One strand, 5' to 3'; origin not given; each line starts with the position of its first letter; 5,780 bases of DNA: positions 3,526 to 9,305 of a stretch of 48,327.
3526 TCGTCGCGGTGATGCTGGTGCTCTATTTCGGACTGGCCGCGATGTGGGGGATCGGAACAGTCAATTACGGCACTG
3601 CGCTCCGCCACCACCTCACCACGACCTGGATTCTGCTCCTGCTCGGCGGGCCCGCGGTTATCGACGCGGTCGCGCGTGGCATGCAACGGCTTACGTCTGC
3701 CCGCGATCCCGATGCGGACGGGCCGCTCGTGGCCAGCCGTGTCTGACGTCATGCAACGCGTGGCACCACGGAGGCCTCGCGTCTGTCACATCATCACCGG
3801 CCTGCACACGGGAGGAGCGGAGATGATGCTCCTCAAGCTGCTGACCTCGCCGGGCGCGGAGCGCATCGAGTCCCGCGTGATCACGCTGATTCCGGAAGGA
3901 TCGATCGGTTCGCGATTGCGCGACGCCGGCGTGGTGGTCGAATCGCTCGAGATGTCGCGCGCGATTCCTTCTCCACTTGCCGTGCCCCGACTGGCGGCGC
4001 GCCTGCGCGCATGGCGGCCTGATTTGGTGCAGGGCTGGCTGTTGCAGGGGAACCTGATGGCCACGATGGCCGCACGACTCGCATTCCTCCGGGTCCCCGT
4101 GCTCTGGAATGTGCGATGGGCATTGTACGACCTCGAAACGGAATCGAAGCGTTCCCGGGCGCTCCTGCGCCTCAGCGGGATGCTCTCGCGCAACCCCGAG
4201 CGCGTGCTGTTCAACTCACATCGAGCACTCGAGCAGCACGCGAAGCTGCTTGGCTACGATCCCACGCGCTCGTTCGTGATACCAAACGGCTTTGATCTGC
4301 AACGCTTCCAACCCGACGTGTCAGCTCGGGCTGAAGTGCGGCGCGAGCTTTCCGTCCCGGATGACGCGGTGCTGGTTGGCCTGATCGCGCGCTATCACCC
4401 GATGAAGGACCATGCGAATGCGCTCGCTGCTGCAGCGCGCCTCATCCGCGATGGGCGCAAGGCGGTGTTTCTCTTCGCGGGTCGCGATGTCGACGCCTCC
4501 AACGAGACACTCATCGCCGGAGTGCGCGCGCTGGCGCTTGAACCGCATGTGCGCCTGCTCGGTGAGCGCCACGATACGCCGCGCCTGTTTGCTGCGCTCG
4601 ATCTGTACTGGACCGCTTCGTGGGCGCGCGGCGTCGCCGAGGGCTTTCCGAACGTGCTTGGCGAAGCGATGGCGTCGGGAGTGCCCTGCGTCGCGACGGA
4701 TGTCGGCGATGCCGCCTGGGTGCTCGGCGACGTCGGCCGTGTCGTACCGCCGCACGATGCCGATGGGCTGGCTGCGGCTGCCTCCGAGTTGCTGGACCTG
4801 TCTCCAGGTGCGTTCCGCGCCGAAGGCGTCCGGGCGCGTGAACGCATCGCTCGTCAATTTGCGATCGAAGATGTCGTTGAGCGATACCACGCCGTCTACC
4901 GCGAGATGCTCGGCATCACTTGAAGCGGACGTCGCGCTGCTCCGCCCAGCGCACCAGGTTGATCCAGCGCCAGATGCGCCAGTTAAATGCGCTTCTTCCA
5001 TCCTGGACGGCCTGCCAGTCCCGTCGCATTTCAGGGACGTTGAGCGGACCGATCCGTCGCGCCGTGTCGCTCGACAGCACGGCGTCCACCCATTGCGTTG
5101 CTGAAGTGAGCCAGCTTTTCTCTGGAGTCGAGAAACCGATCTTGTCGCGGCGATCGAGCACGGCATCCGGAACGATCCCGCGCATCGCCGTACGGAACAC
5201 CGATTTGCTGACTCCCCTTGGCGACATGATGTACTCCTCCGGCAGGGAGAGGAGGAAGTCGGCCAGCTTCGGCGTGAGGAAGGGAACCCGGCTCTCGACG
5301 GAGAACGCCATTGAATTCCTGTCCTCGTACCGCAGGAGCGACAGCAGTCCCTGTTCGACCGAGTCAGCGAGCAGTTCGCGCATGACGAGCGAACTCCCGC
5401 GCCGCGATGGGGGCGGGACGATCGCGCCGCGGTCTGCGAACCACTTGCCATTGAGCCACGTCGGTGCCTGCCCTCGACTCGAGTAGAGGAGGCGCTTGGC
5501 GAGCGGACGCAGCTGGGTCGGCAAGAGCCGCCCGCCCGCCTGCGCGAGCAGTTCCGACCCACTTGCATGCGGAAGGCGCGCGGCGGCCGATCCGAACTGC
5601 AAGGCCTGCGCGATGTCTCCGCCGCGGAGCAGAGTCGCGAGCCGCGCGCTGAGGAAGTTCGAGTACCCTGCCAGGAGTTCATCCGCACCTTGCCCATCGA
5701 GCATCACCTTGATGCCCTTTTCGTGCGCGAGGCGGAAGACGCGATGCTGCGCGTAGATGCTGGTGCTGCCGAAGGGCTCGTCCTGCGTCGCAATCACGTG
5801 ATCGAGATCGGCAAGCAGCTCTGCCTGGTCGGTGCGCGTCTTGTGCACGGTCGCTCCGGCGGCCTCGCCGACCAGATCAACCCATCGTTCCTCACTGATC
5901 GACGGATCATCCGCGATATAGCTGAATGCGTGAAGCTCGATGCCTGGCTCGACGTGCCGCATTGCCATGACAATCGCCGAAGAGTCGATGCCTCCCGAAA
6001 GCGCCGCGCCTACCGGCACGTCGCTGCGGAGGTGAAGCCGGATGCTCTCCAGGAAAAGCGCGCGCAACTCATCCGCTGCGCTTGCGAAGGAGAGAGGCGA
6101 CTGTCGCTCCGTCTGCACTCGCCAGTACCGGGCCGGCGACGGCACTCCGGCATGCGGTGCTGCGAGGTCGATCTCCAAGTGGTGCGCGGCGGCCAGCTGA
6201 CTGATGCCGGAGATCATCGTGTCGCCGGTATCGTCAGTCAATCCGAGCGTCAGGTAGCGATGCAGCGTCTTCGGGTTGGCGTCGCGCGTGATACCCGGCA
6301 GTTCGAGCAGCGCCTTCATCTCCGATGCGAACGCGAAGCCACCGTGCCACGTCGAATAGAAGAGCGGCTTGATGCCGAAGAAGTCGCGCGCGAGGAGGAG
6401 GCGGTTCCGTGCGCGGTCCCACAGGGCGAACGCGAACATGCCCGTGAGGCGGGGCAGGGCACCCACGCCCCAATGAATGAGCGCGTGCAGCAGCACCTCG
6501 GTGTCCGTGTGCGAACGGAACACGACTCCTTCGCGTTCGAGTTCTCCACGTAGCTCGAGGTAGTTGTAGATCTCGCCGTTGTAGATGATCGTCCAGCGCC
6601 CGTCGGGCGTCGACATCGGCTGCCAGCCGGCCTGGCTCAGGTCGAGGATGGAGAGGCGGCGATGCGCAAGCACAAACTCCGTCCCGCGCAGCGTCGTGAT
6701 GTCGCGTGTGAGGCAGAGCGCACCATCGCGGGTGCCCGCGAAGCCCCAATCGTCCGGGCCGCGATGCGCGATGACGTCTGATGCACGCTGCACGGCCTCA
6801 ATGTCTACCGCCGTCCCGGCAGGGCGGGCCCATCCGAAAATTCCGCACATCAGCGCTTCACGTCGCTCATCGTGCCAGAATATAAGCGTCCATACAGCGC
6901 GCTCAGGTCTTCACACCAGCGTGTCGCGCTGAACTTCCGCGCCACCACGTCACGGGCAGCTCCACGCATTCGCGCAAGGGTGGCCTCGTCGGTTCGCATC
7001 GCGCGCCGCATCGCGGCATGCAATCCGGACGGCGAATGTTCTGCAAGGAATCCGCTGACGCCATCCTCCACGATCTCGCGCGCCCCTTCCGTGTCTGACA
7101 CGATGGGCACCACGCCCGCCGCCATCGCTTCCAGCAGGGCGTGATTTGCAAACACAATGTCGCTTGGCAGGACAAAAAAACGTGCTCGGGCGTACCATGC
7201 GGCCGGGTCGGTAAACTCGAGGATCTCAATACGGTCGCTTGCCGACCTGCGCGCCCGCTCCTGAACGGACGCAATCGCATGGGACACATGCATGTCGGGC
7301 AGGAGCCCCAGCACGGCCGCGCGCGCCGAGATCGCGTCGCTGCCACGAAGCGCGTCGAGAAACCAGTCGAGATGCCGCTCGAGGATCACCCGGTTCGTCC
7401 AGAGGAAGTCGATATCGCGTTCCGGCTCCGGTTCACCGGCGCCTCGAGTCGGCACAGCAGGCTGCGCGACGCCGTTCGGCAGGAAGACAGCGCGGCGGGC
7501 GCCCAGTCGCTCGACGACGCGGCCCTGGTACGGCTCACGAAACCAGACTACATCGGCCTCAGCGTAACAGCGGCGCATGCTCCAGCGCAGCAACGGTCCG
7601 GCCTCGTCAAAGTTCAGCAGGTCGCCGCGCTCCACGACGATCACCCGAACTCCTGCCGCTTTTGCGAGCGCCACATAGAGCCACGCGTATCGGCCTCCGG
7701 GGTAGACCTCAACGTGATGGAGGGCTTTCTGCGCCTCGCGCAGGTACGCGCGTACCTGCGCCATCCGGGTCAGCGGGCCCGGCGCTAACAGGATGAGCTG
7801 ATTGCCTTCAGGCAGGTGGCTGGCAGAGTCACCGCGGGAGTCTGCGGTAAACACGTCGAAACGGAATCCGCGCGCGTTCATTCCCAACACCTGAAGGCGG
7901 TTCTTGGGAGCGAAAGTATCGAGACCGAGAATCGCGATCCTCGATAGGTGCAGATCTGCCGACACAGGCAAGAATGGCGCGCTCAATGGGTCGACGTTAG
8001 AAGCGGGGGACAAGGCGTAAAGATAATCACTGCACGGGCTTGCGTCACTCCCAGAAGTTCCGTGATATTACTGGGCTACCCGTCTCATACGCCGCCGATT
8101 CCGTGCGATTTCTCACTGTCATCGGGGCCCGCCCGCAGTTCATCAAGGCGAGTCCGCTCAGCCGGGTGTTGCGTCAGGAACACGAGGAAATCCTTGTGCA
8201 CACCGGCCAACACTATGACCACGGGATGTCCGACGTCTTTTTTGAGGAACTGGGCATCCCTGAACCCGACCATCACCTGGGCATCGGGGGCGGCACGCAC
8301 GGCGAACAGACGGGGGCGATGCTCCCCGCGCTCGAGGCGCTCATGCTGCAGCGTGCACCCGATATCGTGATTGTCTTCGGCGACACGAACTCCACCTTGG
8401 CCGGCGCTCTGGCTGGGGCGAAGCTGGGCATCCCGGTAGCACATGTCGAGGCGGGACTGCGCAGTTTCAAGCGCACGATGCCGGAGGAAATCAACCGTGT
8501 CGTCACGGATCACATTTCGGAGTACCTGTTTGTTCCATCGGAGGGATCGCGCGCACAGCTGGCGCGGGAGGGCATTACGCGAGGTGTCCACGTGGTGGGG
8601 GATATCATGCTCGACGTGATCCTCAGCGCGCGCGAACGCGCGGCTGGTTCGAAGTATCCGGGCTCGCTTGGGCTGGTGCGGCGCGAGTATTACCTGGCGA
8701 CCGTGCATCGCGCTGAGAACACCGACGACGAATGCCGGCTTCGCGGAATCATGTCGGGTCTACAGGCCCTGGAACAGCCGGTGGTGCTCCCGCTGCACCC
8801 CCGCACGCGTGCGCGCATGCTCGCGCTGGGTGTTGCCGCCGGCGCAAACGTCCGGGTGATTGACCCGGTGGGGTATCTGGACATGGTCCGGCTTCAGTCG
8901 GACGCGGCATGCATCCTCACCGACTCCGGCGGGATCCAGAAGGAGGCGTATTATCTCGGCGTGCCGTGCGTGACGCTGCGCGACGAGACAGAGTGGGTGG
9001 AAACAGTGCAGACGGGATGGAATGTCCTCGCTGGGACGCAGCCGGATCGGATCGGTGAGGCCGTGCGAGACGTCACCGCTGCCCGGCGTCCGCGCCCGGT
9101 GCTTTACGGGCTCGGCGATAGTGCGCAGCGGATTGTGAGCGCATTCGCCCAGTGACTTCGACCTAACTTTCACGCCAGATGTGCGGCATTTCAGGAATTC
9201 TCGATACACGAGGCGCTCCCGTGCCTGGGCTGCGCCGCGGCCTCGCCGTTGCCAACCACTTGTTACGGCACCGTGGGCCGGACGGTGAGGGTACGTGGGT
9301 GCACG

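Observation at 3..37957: Five divergent AsnB-type glutamine amidotransferases in one glycan locus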

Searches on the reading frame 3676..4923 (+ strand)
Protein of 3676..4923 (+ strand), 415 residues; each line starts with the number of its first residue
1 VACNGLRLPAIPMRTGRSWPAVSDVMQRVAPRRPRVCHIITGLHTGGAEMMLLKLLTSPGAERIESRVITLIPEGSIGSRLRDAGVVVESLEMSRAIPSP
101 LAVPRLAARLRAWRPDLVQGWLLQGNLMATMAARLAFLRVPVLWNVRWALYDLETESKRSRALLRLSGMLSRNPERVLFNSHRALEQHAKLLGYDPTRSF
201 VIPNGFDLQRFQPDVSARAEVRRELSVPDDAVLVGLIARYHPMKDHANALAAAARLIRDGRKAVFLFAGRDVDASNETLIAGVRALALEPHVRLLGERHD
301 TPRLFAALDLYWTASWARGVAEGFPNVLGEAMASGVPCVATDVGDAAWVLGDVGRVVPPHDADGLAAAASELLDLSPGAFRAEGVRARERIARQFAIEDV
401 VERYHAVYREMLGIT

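Call 3: search_protein_families(library=pfam, proteins=[window:3676-4923:+])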
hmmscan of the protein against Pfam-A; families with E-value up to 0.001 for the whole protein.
window:3676-4923:+ (415 aa): 4 families
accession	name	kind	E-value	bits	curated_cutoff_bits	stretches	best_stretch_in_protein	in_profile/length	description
PF13692.12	Glyco_trans_1_4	-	6.2e-23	82.1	27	1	234-374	4-141/142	Glycosyl transferases group 1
PF00534.26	Glycos_transf_1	-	1.9e-18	67.1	26.4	1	219-376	3-159/172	Glycosyl transferases group 1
PF13439.12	Glyco_transf_4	-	6.5e-15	56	28.5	1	46-210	2-170/170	Glycosyltransferase Family 4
PF13579.12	Glyco_trans_4_4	-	7.2e-12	46.4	29.7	1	46-205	1-158/158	Glycosyl transferase 4-like domain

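Call 14: search_protein_families(library=ncbifam, proteins=[window:3676-4923:+], max_evalue=0.00001)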
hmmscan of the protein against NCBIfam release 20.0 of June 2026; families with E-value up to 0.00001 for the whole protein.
window:3676-4923:+ (415 aa): 15 families
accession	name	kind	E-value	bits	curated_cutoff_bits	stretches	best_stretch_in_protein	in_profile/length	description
TIGR03088.1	stp2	hypoth_equivalog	2.7e-45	155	409.05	1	33-412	1-374/374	TIGR03088 family PEP-CTERM/XrtA system glycosyltransferase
NF041876.1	EPS_EpsE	equivalog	3.6e-18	66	400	1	188-398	177-383/389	exopolysaccharide biosynthesis GT4 family glycosyltransferase EpsE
TIGR03999.1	thiol_BshA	equivalog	1.3e-16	60.5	273.7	1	199-412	169-374/375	N-acetyl-alpha-D-glucosaminyl L-malate synthase BshA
NF053787.1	GlcN_PG_synth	equivalog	1.3e-15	57.2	480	1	190-412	157-360/361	N-acetylglucosaminyl phosphatidylglycerol synthase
TIGR03449.1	mycothiol_MshA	equivalog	1.4e-14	53.8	462.5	1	172-411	163-403/406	D-inositol-3-phosphate glycosyltransferase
NF038011.1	PelF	equivalog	1.3e-13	50.8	100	1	193-408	276-489/489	GT4 family glycosyltransferase PelF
TIGR04063.1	stp3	hypoth_equivalog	9.1e-13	47.8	442.05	1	105-412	83-396/397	TIGR04063 family PEP-CTERM/XrtA system glycosyltransferase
NF047684.1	TeichurnBiosyTuaC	equivalog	2.7e-12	46.3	550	1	196-408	184-386/391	teichuronic acid biosynthesis protein TuaC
TIGR04047.1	MSMEG_0565_glyc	hypoth_equivalog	5.5e-10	38.9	259.85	1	174-409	139-372/373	MSMEG_0565 family glycosyltransferase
NF038298.1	EPS_HpsO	equivalog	1.4e-09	37.2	575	1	193-410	165-386/388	hormogonium polysaccharide biosynthesis glycosyltransferase HpsO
NF038229.1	Glyco4_Geo_Pelo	equivalog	2.7e-09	36.5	400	1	176-412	112-337/338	GPMC system family 4 glycosyltransferase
NF007640.0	PRK10307.1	subfamily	5e-09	35.6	276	1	167-406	165-402/411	WcaI family glycosyltransferase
NF011726.0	PRK15179.1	equivalog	2.5e-08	32.7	733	1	103-402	389-685/694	Vi polysaccharide biosynthesis protein TviE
NF041879.1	EPS_EpsH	equivalog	7.5e-08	31.5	800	1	200-413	214-418/431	exopolysaccharide biosynthesis glycosyltransferase EpsH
TIGR02149.1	glgA_Coryne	subfamily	3.2e-07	29.8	302.4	1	195-411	167-390/391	glycogen synthase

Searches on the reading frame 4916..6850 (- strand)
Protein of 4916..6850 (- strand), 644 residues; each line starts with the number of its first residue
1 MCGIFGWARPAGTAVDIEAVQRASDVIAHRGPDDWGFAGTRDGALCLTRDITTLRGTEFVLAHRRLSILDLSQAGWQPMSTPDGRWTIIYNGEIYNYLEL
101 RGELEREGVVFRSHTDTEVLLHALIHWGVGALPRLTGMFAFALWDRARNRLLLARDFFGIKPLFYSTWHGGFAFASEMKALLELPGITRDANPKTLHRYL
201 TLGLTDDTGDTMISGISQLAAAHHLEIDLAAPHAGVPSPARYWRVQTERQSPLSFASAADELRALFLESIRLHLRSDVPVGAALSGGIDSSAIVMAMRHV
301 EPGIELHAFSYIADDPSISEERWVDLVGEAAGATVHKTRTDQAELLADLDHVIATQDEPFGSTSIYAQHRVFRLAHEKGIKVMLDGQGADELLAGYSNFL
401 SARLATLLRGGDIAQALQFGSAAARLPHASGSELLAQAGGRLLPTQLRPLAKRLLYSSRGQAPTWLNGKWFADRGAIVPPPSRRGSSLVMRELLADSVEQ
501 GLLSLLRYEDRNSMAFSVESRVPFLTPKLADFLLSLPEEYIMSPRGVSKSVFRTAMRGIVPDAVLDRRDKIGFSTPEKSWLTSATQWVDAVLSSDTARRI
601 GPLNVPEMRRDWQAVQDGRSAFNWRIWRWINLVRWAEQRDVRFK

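Call 3: search_protein_families(library=pfam, proteins=[window:4916-6850:-])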
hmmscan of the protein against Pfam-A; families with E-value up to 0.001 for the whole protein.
window:4916-6850:- (644 aa): 3 families
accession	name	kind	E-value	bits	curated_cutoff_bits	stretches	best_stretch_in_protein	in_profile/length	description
PF00733.27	Asn_synthase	-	3.5e-68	231.3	21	1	261-636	1-353/354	Asparagine synthase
PF13537.11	GATase_7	-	3.8e-45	153.3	25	1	63-182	1-122/123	Glutamine amidotransferase domain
PF13522.11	GATase_6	-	3.6e-43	147.1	27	1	56-177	9-130/130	Glutamine amidotransferase domain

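Call 8: search_protein_families(library=ncbifam, proteins=[window:4916-6850:-], max_evalue=0.00001)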
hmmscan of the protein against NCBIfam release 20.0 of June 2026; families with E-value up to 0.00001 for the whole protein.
window:4916-6850:- (644 aa): 9 families
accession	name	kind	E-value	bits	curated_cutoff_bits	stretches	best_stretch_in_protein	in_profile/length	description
TIGR01536.1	asn_synth_AEB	equivalog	4e-128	428.6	267.1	1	2-573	1-517/517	asparagine synthase (glutamine-hydrolyzing)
TIGR03108.1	eps_aminotran_1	hypoth_equivalog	3e-102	343.4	816.9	2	1-399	1-377/628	XrtA/PEP-CTERM system amidotransferase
TIGR03104.1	trio_amidotrans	equivalog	9.3e-89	298.2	570.1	2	1-398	1-382/589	N-acetylglutaminylglutamine amidotransferase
NF033535.1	lass_lactam_cya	exception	9.5e-85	285.5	525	2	1-396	1-379/668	lasso peptide isopeptide bond-forming cyclase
NF006949.0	PRK09431.1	equivalog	1.5e-65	221.8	499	3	1-183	1-167/554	asparagine synthase B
NF033561.1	macrolact_Ik_Al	subfamily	2.3e-22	79.3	300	1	142-572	84-492/561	albusnodin/ikarugamycin family macrolactam cyclase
TIGR01134.1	purF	equivalog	3.6e-11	43.1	350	1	22-194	18-212/432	amidophosphoribosyltransferase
TIGR01135.1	glmS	equivalog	4.2e-11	42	418.05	1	78-183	86-199/607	glutamine--fructose-6-phosphate transaminase (isomerizing)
NF001484.0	PRK00331.1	subfamily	1.9e-10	39.8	381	1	78-183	87-200/601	isomerizing glutamine--fructose-6-phosphate transaminase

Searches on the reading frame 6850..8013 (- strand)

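Call 3: search_protein_families(library=pfam, proteins=[window:6850-8013:-])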
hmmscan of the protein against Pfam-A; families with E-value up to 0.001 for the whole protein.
window:6850-8013:- (387 aa): 5 families
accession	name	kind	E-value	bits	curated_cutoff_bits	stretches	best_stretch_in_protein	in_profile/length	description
PF13692.12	Glyco_trans_1_4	-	1.6e-16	61.3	27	1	213-339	15-140/142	Glycosyl transferases group 1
PF00534.26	Glycos_transf_1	-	2.2e-12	47.3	26.4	1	255-354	68-170/172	Glycosyl transferases group 1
PF13579.12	Glyco_trans_4_4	-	3.7e-09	37.6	29.7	1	43-181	12-158/158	Glycosyl transferase 4-like domain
PF13439.12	Glyco_transf_4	-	5.7e-05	23.7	28.5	1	44-182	14-166/170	Glycosyltransferase Family 4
PF13524.12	Glyco_trans_1_2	-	0.00038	20.9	25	1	261-370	31-142/144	Glycosyl transferase-like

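Call 14: search_protein_families(library=ncbifam, proteins=[window:6850-8013:-], max_evalue=0.00001)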
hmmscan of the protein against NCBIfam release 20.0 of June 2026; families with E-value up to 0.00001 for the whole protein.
window:6850-8013:- (387 aa): 5 families
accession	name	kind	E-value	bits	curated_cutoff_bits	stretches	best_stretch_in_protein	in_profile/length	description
NF041876.1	EPS_EpsE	equivalog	7.8e-13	48.4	400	1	274-368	293-387/389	exopolysaccharide biosynthesis GT4 family glycosyltransferase EpsE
TIGR03999.1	thiol_BshA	equivalog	9.5e-12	44.5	273.7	1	271-377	267-373/375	N-acetyl-alpha-D-glucosaminyl L-malate synthase BshA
TIGR03088.1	stp2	hypoth_equivalog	8.1e-09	35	409.05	1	276-376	272-372/374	TIGR03088 family PEP-CTERM/XrtA system glycosyltransferase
NF001901.0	PRK00654.1-5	equivalog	6.6e-08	31.5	649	1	268-380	382-494/502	glycogen synthase GlgA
NF038229.1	Glyco4_Geo_Pelo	equivalog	1.7e-07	30.6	400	1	291-377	252-336/338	GPMC system family 4 glycosyltransferase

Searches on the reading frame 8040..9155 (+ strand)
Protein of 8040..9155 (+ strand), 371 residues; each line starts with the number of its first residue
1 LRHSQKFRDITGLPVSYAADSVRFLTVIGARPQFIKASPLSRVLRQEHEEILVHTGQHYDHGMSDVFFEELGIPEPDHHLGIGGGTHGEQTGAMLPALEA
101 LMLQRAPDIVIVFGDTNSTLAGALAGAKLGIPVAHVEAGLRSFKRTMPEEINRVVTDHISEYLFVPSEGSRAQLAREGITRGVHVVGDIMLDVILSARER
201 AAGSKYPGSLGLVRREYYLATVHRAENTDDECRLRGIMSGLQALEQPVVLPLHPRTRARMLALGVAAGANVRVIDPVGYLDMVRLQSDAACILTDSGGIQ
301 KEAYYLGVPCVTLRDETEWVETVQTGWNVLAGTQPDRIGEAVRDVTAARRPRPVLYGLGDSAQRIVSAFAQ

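Call 3: search_protein_families(library=pfam, proteins=[window:8040-9155:+])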
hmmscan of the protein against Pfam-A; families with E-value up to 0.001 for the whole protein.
window:8040-9155:+ (371 aa): 2 families
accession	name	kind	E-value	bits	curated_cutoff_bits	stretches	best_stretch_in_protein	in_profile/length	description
PF02350.25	Epimerase_2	-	1.4e-106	356.7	30.6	1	47-368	8-345/347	UDP-N-acetylglucosamine 2-epimerase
PF13579.12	Glyco_trans_4_4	-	2.9e-07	31.4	29.7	1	68-185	35-154/158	Glycosyl transferase 4-like domain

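Call 14: search_protein_families(library=ncbifam, proteins=[window:8040-9155:+], max_evalue=0.00001)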
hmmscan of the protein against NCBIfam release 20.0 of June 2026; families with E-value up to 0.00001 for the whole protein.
window:8040-9155:+ (371 aa): 2 families
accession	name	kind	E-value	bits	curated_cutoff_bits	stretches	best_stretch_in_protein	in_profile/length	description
TIGR00236.1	wecB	equivalog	5.3e-91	305.5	210.15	1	23-368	2-361/366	non-hydrolyzing UDP-N-acetylglucosamine 2-epimerase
TIGR03568.1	NeuC_NnaA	equivalog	1.4e-12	47.2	235.9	1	89-249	76-237/365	UDP-N-acetylglucosamine 2-epimerase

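Call 60: search_solved_structures(query=window:8040-9155:+, max_evalue=1e-30)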
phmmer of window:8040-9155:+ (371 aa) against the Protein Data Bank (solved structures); distinct sequences matched with E-value up to 1e-30: 24.
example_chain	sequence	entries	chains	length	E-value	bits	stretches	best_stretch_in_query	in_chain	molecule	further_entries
8sxv_A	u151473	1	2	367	3.2e-116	391.8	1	22-365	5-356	UDP-2,3-diacetamido-2,3-dideoxy-glucuronic acid-2-epimerase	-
8sxy_A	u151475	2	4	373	3.7e-116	391.6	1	22-365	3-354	UDP-2,3-diacetamido-2,3-dideoxy-glucuronic acid-2-epimerase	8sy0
8sxw_A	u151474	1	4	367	1.5e-115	389.6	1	22-365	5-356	UDP-2,3-diacetamido-2,3-dideoxy-glucuronic acid-2-epimerase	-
8syd_A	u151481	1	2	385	1.6e-115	389.6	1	22-365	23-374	UDP-2,3-diacetamido-2,3-dideoxy-glucuronic acid-2-epimerase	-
8sy9_A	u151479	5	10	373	1.8e-115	389.4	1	22-365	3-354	UDP-2,3-diacetamido-2,3-dideoxy-glucuronic acid-2-epimerase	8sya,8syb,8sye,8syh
4neq_A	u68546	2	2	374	9.7e-93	314.6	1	25-367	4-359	UDP-N-acetylglucosamine 2-epimerase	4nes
7ya2_A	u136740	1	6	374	8e-58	199.8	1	21-339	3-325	Capsular polysaccharide synthesis enzyme CapG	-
4hwg_A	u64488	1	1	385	5.5e-54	187.1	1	22-348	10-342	UDP-N-acetylglucosamine 2-epimerase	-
1f6d_A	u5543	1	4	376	3.3e-41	145.1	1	23-344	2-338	UDP-N-ACETYLGLUCOSAMINE 2-EPIMERASE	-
1vgv_A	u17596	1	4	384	3.6e-41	145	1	23-344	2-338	UDP-N-acetylglucosamine 2-epimerase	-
7vza_A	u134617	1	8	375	8.3e-40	140.5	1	23-369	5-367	Putative UDP-N-acetylglucosamine 2-epimerase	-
7vz6_A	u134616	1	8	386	8.9e-40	140.4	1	23-369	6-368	Putative UDP-N-acetylglucosamine 2-epimerase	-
7vyy_A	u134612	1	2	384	9.8e-40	140.3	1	24-369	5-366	Putative UDP-N-acetylglucosamine 2-epimerase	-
5dld_A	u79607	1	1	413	1.1e-39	140.1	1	23-368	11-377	UDP-N-Acetylglucosamine 2-epimerase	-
3dzc_A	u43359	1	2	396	8.9e-39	137.1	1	23-344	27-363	UDP-N-acetylglucosamine 2-epimerase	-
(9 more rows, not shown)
